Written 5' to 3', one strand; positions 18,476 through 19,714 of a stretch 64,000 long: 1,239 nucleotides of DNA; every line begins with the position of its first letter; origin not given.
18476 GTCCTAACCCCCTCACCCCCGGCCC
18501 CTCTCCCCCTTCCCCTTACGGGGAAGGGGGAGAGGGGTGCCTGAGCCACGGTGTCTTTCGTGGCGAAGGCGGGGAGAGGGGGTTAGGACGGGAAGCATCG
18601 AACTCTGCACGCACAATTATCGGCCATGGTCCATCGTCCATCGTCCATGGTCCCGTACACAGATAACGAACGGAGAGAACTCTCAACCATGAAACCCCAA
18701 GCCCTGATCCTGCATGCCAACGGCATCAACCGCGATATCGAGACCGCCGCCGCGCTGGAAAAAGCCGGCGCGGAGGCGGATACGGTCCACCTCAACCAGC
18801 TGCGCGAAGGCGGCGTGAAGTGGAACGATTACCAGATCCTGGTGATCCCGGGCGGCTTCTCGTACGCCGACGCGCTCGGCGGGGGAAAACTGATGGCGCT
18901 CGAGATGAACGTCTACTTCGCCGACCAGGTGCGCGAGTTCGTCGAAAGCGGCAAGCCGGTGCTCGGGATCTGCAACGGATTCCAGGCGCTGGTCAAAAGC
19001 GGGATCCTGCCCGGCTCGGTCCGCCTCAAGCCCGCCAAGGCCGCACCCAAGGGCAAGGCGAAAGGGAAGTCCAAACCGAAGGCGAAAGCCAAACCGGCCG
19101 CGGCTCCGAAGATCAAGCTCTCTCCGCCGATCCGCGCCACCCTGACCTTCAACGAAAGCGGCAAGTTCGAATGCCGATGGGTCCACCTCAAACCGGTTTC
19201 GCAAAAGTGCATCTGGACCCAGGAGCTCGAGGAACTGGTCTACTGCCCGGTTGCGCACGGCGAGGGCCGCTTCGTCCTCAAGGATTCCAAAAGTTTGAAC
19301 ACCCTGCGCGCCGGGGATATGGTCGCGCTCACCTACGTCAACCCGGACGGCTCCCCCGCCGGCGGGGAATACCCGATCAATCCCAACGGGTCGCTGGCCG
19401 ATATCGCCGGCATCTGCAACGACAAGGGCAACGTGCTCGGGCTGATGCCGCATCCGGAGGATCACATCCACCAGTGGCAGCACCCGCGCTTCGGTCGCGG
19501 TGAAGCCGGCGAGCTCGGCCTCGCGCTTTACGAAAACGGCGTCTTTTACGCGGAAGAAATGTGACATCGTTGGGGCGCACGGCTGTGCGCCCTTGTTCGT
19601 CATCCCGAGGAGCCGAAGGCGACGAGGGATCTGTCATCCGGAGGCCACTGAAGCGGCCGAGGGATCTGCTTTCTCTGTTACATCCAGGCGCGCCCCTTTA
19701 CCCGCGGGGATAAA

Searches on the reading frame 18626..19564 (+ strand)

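Call 66: search_protein_families(library=pfam, proteins=[window:18626-19564:+], max_evalue=0.00001)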
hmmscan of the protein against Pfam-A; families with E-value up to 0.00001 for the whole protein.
window:18626-19564:+ (312 aa): 3 families
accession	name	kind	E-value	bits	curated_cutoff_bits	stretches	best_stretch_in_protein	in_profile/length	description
PF13507.12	GATase_5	-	6.3e-70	235.7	27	2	171-308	121-259/260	CobB/CobQ-like glutamine amidotransferase domain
PF01965.30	DJ-1_PfpI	-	3.6e-08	33.8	26.6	1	64-130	57-115/165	DJ-1/PfpI family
PF07685.20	GATase_3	-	6.5e-07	29.6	27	1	62-125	38-91/196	CobB/CobQ-like glutamine amidotransferase domain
